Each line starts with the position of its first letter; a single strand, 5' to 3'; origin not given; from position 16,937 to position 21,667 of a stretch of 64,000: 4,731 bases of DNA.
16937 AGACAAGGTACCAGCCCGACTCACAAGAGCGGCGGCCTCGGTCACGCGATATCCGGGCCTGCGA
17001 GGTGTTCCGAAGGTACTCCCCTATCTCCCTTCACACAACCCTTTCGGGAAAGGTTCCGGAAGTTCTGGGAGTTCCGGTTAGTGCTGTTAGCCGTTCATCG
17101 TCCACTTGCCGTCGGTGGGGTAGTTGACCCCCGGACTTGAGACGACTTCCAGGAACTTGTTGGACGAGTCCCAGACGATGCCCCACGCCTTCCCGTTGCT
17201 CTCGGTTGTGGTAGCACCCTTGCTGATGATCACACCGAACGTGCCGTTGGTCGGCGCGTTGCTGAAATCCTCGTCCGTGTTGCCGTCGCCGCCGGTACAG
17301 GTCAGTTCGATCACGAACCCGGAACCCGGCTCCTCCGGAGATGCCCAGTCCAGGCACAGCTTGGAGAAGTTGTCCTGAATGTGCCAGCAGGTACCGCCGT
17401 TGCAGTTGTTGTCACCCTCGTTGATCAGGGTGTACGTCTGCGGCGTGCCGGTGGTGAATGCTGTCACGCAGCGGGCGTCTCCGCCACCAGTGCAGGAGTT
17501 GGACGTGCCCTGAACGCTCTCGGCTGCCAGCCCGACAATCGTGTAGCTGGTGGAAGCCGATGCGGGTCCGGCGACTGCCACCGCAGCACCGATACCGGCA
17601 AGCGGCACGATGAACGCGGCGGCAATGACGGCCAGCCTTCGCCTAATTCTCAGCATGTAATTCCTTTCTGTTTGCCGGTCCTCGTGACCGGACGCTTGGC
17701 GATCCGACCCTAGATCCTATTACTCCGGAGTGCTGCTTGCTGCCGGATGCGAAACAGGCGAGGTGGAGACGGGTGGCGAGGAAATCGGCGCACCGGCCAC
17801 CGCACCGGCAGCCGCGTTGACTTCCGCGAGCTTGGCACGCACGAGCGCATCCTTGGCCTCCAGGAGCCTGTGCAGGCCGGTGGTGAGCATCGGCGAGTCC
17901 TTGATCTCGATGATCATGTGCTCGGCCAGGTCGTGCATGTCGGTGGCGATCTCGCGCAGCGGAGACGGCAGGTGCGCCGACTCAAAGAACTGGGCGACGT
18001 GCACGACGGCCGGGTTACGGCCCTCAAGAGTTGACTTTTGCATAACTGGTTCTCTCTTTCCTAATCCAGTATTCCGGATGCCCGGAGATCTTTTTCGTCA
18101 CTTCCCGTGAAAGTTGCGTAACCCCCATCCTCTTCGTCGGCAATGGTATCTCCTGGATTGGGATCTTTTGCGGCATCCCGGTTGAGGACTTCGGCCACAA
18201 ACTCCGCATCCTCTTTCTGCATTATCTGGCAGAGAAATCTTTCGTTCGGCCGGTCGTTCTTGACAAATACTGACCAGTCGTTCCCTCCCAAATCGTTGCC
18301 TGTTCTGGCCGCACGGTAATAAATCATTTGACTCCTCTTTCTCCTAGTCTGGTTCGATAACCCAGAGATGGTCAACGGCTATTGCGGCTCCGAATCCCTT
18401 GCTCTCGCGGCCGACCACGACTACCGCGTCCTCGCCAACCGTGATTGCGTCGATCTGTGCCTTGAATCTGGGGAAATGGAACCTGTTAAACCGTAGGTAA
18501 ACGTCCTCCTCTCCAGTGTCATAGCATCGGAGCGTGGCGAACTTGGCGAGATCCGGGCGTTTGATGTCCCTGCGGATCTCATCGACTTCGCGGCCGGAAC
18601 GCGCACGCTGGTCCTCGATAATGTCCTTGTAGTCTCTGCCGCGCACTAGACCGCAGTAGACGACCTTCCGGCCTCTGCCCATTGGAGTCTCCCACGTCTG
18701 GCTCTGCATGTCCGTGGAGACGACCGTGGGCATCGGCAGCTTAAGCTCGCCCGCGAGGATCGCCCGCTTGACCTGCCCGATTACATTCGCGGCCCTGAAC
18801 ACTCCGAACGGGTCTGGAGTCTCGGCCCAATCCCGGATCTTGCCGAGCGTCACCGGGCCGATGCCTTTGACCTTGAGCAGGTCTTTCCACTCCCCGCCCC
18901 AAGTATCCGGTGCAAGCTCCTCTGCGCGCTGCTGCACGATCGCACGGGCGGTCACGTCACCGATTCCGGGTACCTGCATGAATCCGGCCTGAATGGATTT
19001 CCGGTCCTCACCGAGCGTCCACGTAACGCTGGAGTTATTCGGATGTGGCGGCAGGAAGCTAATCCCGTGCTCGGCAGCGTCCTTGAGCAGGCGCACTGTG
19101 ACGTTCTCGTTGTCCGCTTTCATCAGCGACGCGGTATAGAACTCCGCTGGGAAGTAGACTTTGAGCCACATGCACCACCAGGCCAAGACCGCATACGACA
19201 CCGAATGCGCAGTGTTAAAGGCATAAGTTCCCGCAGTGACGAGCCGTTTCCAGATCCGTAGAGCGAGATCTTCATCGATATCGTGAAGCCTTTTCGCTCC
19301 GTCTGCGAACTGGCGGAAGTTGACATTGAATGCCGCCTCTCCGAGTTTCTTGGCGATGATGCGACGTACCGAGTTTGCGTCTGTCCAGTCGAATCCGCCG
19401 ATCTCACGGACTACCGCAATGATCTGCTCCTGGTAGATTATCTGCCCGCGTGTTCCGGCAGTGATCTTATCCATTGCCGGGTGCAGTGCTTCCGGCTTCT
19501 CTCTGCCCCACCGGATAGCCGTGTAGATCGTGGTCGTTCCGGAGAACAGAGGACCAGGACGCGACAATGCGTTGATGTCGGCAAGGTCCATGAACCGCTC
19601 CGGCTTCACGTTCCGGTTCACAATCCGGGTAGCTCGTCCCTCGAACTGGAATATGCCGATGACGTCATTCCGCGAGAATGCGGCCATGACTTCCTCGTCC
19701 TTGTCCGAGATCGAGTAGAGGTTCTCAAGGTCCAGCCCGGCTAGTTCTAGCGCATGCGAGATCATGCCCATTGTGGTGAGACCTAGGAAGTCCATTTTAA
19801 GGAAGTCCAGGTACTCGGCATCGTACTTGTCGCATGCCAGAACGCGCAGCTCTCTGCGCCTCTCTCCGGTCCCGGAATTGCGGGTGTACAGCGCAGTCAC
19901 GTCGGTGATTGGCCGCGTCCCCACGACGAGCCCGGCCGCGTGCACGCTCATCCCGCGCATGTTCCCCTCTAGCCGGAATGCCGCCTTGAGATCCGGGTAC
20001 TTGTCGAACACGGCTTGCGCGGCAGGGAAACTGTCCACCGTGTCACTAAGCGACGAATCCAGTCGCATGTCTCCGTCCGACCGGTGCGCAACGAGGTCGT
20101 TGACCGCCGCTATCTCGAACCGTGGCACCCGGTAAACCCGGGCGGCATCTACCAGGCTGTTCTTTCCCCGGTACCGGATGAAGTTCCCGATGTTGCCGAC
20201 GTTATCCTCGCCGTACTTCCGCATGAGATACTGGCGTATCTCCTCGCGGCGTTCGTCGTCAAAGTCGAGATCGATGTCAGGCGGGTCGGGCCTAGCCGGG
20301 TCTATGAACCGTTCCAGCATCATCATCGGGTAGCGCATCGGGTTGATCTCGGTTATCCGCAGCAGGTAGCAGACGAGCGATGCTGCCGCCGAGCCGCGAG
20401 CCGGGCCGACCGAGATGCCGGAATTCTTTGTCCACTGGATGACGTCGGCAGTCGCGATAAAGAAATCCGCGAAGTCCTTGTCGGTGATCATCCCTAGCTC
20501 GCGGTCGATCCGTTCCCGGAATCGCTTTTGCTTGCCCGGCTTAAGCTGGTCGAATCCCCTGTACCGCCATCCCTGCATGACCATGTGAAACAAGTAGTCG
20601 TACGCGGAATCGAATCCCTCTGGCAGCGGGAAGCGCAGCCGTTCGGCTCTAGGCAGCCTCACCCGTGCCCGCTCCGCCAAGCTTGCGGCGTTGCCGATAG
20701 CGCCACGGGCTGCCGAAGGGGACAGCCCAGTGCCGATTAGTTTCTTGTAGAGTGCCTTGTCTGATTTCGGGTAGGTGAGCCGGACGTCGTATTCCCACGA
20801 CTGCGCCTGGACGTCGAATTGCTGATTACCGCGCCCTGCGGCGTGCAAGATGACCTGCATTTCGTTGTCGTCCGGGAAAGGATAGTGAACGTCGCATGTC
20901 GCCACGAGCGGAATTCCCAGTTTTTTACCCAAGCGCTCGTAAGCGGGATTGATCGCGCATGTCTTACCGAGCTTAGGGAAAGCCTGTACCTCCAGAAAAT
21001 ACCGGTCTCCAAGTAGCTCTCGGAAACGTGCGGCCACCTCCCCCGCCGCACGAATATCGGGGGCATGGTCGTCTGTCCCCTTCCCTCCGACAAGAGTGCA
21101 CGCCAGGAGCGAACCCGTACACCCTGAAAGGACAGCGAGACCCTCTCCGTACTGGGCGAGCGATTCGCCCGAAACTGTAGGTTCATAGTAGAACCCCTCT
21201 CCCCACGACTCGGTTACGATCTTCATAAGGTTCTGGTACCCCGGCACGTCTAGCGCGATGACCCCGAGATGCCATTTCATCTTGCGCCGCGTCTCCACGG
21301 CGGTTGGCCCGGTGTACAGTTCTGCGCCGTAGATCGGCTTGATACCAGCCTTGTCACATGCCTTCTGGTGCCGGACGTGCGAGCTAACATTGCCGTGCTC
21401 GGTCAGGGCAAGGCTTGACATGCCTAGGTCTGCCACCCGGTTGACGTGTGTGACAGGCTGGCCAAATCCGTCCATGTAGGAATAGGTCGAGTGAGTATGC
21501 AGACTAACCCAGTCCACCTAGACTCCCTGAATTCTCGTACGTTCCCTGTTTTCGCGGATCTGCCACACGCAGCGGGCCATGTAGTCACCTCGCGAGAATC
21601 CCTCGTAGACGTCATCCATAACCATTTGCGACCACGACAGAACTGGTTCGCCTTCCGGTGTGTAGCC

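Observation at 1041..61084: Dispersed 27-bp 'triple box' element (3 x 9-bp GGAAC units), 21 copies across the whole phage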

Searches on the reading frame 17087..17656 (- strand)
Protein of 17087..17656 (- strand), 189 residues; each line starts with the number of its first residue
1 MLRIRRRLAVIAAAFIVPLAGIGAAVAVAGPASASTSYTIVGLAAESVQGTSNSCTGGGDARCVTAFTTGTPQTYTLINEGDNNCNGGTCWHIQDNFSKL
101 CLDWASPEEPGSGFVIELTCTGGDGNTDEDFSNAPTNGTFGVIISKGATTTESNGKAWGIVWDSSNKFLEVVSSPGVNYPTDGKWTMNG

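Call 27: search_protein_families(library=pfam, max_evalue=0.01, proteins=[window:17087-17656:-])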
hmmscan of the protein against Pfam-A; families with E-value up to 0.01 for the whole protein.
window:17087-17656:- (189 aa): 1 family
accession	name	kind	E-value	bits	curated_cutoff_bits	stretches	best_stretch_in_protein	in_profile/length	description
PF22228.1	CofB_beta-rpt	-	0.0045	17.4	27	1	62-105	13-55/73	CofB beta-repeat domain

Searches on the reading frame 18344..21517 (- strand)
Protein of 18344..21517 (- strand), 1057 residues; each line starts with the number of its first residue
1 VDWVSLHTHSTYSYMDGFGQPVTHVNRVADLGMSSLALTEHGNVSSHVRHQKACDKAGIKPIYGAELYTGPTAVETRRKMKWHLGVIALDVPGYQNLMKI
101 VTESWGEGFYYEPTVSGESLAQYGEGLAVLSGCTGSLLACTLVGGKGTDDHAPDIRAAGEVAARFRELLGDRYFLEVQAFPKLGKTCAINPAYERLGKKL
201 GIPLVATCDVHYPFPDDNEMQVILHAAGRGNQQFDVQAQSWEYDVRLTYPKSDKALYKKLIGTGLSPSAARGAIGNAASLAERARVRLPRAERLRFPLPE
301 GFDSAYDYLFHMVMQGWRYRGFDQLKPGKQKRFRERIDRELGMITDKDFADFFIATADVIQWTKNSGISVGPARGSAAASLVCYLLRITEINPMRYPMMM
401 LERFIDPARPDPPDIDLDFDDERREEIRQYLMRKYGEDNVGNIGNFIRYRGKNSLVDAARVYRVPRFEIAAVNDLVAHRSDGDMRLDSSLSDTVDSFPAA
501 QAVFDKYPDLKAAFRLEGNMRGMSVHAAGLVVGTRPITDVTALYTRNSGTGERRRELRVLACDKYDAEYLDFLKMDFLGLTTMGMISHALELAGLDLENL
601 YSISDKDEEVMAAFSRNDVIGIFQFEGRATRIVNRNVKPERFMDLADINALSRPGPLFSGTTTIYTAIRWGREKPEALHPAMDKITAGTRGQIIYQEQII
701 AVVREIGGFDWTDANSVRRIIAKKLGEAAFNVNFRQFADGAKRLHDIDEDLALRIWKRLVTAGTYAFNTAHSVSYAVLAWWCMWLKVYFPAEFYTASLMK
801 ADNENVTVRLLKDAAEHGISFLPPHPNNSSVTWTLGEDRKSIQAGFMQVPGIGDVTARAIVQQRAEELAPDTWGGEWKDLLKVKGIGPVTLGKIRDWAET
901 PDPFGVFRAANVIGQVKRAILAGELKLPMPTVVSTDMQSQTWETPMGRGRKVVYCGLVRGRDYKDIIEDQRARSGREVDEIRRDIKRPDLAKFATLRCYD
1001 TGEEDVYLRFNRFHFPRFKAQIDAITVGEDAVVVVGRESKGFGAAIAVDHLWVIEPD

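Call 10: search_protein_families(library=pfam, proteins=[window:18344-21517:-])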
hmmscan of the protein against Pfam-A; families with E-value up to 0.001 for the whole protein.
window:18344-21517:- (1057 aa): 7 families
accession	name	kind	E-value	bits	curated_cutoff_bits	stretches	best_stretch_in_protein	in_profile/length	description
PF07733.18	DNA_pol3_alpha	-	6.2e-64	216.5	23.9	1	308-579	2-260/260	Bacterial DNA polymerase III alpha NTPase domain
PF17657.6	DNA_pol3_finger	-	1.9e-34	118.9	22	1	584-742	3-163/166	Bacterial DNA polymerase III alpha subunit finger domain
PF02811.25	PHP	-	1.6e-32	113.5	26.4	1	6-178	2-162/164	PHP domain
PF00633.29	HHH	-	1.4e-06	28.3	24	0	847-861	14-28/30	Helix-hairpin-helix motif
PF12836.13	HHH_3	-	0.00017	22.1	27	1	847-897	17-63/65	Helix-hairpin-helix motif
PF14579.12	HHH_6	-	0.00018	22.1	25.6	1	818-866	1-47/90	Helix-hairpin-helix motif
PF14520.12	HHH_5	-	0.00035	21.4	27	0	847-895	5-52/57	Helix-hairpin-helix domain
